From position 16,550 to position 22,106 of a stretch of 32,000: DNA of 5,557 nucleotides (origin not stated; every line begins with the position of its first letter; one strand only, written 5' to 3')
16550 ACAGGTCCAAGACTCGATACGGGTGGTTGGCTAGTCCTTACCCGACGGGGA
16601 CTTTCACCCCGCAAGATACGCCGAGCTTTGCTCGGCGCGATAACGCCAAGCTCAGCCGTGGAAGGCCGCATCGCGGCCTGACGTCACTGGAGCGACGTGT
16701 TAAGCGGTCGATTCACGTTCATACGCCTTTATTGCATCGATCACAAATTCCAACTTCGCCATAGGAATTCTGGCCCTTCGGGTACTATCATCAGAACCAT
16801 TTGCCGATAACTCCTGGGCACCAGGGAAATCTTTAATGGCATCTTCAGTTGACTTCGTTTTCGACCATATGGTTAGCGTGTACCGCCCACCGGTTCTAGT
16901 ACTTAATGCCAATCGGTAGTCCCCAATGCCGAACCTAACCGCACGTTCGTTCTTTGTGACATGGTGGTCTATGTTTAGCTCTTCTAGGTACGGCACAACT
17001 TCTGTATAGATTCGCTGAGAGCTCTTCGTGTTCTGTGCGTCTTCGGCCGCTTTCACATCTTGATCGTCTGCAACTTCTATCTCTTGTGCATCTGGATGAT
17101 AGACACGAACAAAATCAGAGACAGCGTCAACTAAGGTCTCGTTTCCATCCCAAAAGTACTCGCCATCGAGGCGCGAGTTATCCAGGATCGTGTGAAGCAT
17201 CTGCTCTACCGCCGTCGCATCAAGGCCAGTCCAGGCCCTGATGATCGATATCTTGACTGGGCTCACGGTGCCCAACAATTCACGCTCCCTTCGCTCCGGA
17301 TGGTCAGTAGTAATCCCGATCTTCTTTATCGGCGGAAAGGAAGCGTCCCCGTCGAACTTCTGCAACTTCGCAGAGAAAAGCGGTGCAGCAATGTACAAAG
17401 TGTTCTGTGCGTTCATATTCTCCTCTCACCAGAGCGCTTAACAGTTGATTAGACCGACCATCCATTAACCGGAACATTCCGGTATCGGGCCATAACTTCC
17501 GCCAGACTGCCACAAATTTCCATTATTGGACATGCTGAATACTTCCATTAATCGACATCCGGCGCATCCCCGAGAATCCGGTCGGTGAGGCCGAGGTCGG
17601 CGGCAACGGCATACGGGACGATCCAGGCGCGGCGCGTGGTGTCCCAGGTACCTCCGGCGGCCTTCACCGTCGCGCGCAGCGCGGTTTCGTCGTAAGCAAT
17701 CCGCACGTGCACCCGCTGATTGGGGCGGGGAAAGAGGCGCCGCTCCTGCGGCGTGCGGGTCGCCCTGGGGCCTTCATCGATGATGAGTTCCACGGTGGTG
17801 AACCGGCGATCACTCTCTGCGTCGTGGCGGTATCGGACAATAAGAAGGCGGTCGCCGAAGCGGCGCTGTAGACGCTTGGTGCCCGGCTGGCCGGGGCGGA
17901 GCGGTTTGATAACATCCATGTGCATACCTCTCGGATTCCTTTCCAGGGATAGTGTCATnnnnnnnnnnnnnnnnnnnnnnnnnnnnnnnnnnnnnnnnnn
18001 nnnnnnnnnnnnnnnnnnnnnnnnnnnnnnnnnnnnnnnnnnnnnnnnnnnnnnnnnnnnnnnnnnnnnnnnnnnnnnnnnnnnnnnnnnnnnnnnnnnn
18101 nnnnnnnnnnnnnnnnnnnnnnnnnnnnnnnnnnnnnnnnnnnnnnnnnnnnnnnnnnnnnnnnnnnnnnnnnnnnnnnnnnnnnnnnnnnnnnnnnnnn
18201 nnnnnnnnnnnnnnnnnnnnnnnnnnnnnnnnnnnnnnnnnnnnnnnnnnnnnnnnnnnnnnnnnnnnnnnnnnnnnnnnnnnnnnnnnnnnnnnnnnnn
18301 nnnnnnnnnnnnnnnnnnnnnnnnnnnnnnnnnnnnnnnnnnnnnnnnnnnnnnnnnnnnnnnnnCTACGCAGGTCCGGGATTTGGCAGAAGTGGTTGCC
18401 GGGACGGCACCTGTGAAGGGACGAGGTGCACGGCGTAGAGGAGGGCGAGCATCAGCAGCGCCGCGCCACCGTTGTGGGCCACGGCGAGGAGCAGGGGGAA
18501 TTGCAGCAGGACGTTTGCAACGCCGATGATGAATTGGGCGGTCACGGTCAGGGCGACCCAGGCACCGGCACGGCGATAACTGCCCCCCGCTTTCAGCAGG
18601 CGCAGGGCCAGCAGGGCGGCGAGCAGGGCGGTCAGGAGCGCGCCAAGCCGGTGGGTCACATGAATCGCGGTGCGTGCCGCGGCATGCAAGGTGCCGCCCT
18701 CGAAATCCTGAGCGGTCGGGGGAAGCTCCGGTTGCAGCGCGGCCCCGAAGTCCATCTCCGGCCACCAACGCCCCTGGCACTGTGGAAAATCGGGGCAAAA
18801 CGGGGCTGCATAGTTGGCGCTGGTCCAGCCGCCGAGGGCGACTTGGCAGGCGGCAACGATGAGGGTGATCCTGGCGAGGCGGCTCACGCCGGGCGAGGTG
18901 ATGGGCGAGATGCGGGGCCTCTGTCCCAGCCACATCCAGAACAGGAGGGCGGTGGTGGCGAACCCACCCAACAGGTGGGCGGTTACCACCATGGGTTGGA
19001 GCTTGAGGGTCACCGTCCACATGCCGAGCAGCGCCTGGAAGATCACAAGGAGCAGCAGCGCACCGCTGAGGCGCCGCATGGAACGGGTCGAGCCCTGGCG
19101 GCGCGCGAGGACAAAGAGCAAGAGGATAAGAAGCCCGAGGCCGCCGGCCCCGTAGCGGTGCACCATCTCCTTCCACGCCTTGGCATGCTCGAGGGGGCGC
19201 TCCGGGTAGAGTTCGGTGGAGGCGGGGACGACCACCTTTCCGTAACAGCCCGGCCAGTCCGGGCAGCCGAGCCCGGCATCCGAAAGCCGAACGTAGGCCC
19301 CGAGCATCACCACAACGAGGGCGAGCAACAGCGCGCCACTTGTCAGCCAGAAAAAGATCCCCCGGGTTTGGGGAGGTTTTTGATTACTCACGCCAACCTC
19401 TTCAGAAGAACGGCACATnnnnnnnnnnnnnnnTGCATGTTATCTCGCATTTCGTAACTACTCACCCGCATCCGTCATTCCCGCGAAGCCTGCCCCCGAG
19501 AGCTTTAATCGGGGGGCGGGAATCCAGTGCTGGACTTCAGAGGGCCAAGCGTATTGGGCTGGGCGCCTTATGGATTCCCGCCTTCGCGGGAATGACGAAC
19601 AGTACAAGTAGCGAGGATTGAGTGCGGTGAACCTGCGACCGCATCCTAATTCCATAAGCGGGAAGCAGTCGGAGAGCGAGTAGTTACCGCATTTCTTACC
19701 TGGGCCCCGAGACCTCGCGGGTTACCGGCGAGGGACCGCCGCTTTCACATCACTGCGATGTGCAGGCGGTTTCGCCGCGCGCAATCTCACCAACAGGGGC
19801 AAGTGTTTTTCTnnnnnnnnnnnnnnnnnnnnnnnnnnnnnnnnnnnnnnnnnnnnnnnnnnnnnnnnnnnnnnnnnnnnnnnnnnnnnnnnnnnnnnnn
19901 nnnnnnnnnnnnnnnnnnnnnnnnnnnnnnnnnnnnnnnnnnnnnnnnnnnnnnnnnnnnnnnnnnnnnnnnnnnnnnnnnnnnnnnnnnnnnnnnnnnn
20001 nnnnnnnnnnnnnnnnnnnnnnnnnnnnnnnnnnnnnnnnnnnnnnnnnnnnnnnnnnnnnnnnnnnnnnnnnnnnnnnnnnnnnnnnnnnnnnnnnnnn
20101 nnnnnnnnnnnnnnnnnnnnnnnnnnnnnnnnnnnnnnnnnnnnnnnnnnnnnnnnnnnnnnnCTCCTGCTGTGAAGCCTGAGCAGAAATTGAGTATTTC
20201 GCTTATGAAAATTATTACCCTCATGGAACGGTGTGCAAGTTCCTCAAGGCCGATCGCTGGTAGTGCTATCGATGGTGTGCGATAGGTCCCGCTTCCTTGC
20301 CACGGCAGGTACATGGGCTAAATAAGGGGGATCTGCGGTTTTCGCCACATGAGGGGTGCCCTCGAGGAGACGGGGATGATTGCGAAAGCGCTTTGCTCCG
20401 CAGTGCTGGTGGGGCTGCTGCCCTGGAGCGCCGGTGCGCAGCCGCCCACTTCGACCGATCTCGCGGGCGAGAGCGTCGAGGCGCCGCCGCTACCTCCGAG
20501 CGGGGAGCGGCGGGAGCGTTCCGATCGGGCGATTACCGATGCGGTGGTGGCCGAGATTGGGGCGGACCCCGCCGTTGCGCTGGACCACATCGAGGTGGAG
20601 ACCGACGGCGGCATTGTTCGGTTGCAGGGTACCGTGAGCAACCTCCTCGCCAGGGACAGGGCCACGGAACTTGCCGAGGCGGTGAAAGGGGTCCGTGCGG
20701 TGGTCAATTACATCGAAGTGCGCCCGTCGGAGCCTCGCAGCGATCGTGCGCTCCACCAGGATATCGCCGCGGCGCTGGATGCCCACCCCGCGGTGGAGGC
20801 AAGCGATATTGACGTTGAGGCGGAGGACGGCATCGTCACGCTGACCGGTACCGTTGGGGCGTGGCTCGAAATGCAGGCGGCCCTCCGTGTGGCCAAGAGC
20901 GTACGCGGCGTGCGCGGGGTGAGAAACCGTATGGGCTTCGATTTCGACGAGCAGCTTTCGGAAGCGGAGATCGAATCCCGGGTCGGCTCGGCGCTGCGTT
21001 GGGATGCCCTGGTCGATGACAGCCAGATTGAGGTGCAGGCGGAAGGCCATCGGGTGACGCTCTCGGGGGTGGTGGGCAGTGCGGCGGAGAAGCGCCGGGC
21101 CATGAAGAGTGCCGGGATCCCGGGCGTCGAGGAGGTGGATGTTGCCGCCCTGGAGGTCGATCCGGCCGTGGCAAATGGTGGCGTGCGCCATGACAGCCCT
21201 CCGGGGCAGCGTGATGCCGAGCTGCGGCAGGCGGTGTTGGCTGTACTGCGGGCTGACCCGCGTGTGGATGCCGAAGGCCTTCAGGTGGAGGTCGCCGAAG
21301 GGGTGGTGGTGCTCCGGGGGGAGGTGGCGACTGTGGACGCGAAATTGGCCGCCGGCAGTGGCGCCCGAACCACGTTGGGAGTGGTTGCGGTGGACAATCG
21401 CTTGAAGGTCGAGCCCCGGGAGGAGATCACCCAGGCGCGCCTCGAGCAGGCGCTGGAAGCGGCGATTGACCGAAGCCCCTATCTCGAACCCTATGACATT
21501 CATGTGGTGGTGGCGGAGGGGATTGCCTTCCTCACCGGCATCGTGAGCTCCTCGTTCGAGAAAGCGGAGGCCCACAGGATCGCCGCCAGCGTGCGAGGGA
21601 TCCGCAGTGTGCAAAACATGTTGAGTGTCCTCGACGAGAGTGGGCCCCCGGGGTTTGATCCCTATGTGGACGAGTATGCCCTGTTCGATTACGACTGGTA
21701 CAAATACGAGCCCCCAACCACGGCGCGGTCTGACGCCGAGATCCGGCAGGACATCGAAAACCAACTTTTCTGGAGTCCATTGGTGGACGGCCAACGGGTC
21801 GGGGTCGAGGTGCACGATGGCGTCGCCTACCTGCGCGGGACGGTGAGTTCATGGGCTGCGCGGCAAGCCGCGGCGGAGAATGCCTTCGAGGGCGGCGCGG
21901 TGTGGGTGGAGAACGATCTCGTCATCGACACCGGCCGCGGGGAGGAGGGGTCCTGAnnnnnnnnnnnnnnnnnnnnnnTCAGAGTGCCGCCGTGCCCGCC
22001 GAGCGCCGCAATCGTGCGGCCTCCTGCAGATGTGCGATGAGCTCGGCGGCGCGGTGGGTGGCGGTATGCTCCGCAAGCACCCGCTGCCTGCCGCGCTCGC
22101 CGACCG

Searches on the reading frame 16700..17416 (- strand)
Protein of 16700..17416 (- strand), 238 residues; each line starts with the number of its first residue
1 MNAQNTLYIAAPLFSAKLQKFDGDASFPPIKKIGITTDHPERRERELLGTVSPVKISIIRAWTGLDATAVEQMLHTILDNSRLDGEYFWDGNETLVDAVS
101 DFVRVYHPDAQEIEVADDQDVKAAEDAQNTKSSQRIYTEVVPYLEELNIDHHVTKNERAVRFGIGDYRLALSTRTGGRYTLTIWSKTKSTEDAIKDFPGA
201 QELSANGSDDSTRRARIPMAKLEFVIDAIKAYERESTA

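Call 18: find_encoding_contigs(protein=window:16700-17416:-, flank=10000, max_places=10)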
Protein window:16700-17416:- (238 aa): no gene with exactly this product is on record in the collection.

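Call 67: search_protein_families(library=pfam, proteins=[window:16700-17416:-], max_evalue=0.01)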
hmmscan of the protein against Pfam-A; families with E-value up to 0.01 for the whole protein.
window:16700-17416:- (238 aa): 2 families
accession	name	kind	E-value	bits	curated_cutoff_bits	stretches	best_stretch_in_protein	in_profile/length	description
PF13455.12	MUG113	-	1.4e-07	32.4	22.3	1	32-88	2-59/73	Meiotically up-regulated gene 113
PF10544.15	T5orf172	-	3.1e-07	31.3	20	1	31-100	16-98/101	T5orf172 domain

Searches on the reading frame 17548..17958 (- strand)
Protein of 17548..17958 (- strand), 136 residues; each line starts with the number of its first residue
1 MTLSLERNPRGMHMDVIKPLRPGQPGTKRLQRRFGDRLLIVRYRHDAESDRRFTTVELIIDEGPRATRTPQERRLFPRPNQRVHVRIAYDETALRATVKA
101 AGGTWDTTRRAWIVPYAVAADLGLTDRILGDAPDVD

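Call 67: search_protein_families(library=pfam, proteins=[window:17548-17958:-], max_evalue=0.01)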
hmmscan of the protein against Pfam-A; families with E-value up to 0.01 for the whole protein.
window:17548-17958:- (136 aa): 1 family
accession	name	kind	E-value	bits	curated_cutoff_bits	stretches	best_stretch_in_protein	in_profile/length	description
PF18974.5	DUF5710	-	0.0024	18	26.5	1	95-118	11-34/44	Domain of unknown function (DUF5710)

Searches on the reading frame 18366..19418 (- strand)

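Call 80: search_protein_families(library=pfam, proteins=[window:18366-19418:-], max_evalue=0.00001)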
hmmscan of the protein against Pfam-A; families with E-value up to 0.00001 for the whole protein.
window:18366-19418:- (350 aa): 1 family
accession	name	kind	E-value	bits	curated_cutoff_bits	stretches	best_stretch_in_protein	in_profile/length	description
PF02628.20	COX15-CtaA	-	1.6e-71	241.5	29.9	1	26-326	4-321/322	Cytochrome oxidase assembly protein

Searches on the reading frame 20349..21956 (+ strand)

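Call 80: search_protein_families(library=pfam, proteins=[window:20349-21956:+], max_evalue=0.00001)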
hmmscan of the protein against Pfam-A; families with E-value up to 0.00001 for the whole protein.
window:20349-21956:+ (535 aa): 1 family
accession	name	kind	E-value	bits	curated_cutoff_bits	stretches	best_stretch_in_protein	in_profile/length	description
PF04972.22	BON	-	2.7e-84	277.9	27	6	131-195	1-65/69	BON domain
